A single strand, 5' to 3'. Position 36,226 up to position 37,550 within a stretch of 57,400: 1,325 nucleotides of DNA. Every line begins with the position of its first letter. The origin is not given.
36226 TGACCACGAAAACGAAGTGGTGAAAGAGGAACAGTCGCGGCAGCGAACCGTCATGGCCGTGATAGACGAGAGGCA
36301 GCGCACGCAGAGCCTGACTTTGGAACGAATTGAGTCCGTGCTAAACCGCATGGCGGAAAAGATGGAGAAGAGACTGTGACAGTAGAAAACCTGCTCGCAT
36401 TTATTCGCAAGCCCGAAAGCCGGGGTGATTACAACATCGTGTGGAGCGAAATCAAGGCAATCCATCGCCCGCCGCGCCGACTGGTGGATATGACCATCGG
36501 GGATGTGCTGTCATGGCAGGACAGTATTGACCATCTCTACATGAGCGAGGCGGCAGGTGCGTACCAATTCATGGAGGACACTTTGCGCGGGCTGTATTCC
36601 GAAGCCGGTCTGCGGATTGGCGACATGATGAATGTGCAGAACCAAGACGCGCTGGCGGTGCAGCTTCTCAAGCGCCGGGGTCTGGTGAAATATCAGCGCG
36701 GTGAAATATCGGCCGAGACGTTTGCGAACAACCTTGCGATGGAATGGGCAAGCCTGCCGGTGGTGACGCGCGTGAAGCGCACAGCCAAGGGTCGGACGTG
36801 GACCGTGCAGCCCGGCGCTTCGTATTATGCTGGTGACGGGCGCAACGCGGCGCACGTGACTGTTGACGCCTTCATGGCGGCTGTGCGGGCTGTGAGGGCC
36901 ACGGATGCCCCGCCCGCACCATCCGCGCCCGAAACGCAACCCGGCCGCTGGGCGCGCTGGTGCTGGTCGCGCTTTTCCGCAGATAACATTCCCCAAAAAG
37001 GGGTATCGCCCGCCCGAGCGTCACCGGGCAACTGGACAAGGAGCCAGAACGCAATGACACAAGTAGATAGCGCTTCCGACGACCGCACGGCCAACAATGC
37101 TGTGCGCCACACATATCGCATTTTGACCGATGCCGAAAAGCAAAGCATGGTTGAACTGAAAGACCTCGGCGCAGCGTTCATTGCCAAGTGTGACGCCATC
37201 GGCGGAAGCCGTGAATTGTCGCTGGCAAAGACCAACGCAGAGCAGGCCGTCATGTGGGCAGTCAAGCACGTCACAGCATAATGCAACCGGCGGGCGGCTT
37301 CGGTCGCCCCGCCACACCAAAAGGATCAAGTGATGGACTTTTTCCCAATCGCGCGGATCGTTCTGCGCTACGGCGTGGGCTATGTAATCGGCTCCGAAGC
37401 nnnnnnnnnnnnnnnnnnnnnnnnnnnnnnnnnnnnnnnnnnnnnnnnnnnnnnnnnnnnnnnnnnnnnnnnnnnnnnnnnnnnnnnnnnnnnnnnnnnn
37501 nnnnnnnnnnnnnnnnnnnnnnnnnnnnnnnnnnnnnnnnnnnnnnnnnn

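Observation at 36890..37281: Acb2/Tad1-like sponge domain in frame with the endolysin behind its own strong RBS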

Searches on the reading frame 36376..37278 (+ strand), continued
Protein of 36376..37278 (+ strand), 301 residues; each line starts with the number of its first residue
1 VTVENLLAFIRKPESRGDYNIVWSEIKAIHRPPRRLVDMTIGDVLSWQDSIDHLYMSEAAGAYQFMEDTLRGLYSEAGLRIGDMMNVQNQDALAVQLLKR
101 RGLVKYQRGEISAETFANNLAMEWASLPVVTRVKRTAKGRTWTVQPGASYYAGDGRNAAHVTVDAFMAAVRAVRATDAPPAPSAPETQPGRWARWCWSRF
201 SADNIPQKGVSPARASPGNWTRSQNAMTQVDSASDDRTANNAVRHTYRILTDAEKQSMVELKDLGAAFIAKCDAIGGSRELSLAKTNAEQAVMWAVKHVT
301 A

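Call 76: predict_structure(alignment_id=A6)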
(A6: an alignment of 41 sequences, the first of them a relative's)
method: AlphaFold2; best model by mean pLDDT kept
length: 301 residues; sequences in the alignment: 41
mean_pLDDT: 54.6   pTM: 0.30
mean pLDDT of the five models: 54.6, 53.3, 51.7, 51.5, 50.8
residues with pLDDT >= 90: 6; 70-90: 67; 50-70: 73; < 50: 155
segments of 3 or more residues with pLDDT < 50: 57-59, 78-91, 105-111, 122-166, 172-180, 182-247
pLDDT, mean of each block of 10 residues (from residue 1): 54 55 75 87 87 69 64 56 45 54 49 50 41 43 35 34 46 46 43 37 35 38 38 44 50 73 76 75 73 69 50
secondary structure, 60 per line:
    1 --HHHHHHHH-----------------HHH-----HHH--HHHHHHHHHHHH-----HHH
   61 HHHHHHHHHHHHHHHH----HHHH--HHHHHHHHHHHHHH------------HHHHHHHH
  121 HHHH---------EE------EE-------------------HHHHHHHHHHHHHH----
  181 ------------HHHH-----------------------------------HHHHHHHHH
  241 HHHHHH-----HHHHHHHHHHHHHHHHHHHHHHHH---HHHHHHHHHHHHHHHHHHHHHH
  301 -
elements in order: H3-10 H41-52 H58-76 H81-84 H87-100 H113-124 H163-176 H193-196 H232-246 H252-275 H279-300

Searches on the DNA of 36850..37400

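Call 53: search_rna_families(source=window, start=36850, end=37400, threshold=evalue, max_evalue=1)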
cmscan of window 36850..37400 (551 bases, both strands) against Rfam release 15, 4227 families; matches with E-value up to 1: 0.
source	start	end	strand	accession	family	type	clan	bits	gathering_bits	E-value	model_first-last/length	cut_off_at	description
